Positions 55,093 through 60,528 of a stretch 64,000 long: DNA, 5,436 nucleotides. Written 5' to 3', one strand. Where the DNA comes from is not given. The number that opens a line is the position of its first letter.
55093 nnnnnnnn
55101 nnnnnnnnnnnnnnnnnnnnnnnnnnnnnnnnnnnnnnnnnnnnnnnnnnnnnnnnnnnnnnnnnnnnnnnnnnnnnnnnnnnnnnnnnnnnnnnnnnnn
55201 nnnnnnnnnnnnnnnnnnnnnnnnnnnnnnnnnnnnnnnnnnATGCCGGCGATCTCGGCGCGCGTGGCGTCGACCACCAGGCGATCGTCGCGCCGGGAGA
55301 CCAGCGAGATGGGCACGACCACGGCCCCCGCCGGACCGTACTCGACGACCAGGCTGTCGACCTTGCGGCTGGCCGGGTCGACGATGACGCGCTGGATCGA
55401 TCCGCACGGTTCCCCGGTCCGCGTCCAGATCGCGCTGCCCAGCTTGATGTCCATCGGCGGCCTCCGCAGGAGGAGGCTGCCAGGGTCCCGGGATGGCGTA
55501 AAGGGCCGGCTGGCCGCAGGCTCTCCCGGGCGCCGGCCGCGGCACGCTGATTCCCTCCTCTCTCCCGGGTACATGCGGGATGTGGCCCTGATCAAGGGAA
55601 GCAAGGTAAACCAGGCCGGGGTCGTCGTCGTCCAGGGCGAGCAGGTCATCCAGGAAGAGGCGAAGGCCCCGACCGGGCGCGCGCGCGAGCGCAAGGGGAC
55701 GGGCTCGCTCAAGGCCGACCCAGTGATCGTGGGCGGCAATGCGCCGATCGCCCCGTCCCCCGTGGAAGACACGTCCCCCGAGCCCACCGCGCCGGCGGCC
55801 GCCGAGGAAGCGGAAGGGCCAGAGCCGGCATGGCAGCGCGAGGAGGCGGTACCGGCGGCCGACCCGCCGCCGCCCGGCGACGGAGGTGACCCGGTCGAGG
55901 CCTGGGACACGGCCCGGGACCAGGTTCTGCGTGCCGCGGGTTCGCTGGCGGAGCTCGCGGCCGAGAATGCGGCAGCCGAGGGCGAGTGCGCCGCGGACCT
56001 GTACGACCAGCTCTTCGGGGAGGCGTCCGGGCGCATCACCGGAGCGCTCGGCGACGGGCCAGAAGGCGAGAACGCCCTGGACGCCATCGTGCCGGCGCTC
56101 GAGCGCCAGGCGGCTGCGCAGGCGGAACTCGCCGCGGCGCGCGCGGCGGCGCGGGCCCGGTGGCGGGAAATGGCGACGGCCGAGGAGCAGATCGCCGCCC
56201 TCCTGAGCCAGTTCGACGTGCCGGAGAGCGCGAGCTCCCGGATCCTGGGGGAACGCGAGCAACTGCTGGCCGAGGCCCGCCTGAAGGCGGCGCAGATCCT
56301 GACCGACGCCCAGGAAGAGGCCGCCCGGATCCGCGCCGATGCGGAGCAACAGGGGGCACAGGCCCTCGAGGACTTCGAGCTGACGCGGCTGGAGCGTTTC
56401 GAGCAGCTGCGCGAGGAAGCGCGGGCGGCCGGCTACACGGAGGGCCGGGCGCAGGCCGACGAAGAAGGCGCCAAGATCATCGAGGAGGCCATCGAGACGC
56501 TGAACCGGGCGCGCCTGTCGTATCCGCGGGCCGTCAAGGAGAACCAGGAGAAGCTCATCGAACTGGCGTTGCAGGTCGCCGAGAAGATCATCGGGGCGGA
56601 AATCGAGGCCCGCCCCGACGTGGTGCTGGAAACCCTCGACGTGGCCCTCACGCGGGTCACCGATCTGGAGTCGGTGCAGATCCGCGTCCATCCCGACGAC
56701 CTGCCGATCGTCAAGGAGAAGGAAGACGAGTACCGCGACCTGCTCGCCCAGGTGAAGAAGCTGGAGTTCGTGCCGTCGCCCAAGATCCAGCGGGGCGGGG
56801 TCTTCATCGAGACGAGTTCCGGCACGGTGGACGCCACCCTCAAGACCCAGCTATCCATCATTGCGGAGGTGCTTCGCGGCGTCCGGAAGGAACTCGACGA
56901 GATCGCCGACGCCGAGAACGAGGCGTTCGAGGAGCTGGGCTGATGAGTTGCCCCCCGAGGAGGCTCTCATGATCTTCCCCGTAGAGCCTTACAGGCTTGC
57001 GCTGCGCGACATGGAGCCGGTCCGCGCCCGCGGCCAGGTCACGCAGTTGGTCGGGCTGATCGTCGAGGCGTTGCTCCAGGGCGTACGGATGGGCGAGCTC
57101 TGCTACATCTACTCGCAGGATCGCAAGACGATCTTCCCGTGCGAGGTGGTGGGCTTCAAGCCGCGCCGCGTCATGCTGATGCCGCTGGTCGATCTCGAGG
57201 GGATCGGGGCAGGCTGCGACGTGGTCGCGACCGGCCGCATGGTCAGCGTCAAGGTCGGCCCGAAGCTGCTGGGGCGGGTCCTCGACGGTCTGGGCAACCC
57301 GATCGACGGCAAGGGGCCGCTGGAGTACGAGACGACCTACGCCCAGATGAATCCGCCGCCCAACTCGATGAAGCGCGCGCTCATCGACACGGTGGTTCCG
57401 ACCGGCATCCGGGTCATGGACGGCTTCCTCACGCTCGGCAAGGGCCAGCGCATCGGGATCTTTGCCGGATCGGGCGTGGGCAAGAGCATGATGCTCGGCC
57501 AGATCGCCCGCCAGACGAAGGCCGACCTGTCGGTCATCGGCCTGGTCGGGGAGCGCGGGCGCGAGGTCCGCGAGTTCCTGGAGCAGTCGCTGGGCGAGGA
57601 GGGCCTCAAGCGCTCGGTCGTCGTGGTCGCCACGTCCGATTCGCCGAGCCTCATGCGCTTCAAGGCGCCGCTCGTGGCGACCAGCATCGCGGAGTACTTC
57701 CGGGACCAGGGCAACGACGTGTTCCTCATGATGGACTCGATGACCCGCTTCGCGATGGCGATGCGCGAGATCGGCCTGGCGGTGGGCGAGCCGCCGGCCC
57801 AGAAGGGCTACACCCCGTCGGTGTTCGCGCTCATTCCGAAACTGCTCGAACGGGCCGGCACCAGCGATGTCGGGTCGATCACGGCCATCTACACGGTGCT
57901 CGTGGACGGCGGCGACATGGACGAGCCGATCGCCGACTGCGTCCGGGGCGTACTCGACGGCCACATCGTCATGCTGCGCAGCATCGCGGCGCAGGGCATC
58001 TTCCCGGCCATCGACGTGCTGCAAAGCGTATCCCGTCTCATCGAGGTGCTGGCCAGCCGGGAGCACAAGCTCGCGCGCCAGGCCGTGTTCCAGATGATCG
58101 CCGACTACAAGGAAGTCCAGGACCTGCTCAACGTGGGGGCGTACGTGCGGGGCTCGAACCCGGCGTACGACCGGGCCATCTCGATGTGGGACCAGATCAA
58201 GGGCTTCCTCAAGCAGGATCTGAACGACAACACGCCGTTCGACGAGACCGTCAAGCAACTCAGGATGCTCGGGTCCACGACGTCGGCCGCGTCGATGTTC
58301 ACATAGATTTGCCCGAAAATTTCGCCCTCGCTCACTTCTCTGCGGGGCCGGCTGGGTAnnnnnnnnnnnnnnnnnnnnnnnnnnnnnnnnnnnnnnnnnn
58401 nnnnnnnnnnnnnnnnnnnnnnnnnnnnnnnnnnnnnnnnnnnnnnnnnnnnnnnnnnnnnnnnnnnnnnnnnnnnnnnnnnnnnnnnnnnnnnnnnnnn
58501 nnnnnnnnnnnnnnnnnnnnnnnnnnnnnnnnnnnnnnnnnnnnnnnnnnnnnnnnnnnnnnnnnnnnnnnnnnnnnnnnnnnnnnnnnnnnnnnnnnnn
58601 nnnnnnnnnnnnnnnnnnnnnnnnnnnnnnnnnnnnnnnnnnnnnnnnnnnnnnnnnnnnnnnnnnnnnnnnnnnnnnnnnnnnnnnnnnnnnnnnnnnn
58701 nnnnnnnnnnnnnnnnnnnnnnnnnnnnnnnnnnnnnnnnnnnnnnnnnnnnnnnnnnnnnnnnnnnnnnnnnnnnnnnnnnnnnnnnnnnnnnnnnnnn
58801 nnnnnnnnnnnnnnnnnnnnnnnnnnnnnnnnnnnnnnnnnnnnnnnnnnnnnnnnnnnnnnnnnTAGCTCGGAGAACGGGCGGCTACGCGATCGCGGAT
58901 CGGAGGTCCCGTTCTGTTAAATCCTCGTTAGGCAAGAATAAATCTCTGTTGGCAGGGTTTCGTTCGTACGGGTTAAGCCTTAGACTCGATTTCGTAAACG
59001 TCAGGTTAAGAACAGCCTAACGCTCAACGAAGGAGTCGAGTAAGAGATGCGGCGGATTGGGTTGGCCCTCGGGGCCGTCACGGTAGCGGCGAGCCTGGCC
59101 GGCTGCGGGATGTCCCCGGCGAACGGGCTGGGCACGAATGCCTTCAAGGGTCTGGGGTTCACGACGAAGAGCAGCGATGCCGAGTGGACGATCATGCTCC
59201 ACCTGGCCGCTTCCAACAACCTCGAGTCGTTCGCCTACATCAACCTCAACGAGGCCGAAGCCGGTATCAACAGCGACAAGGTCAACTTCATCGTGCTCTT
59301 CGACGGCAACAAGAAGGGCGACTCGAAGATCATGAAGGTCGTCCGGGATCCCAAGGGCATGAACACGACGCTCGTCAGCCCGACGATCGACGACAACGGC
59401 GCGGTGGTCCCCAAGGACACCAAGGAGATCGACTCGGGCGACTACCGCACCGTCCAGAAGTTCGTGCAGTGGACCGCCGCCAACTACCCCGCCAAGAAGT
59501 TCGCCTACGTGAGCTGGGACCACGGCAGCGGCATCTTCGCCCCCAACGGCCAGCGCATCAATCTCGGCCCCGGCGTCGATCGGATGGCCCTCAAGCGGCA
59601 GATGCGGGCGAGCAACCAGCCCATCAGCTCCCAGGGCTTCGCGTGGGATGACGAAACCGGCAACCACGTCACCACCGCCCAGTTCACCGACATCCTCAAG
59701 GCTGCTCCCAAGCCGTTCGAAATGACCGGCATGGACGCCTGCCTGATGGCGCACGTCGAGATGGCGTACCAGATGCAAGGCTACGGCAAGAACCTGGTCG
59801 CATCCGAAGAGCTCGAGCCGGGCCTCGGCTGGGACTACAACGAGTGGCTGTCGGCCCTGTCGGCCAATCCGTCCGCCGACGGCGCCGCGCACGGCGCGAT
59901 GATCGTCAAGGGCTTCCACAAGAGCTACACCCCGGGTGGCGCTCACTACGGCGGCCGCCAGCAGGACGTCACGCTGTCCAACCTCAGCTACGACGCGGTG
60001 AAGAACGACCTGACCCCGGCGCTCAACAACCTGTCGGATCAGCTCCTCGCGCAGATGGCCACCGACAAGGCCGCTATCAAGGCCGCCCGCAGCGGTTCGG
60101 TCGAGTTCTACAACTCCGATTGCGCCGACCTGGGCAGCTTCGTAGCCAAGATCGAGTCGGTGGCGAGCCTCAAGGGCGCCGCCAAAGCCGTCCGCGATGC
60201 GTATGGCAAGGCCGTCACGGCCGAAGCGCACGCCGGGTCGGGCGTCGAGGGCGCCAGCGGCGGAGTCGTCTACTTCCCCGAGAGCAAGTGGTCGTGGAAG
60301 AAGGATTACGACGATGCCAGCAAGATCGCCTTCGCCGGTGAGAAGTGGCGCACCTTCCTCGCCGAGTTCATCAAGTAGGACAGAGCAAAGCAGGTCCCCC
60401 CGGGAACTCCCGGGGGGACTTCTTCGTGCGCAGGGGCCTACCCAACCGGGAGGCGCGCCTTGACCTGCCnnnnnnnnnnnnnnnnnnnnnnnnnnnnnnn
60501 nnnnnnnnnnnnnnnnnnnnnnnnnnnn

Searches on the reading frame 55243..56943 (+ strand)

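Call 76: search_protein_families(library=pfam, proteins=[window:55243-56943:+], max_evalue=0.00001)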
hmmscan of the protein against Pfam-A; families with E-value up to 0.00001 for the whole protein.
window:55243-56943:+ (566 aa): 1 family
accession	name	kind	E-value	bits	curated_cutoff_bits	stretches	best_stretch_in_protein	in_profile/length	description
PF02108.21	FliH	-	7.5e-21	74.8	24.1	1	431-537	22-125/128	Flagellar assembly protein FliH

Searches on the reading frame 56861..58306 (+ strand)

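Call 76: search_protein_families(library=pfam, proteins=[window:56861-58306:+], max_evalue=0.00001)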
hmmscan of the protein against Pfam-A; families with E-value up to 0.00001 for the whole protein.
window:56861-58306:+ (481 aa): 2 families
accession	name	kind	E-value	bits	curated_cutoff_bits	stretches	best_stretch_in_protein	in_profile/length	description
PF00006.31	ATP-synt_ab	-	5.7e-88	294.5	29.5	1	182-391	1-213/213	ATP synthase alpha/beta family, nucleotide-binding domain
PF18269.6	T3SS_ATPase_C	-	5.9e-24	84.2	22.7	1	399-468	2-71/72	T3SS EscN ATPase C-terminal domain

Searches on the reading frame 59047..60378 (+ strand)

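Call 76: search_protein_families(library=pfam, proteins=[window:59047-60378:+], max_evalue=0.00001)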
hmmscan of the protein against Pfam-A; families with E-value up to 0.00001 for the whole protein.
window:59047-60378:+ (443 aa): 1 family
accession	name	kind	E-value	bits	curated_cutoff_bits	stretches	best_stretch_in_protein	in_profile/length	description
PF03415.19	Peptidase_C11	-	5.3e-38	131.9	25.8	2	190-431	104-348/359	Clostripain family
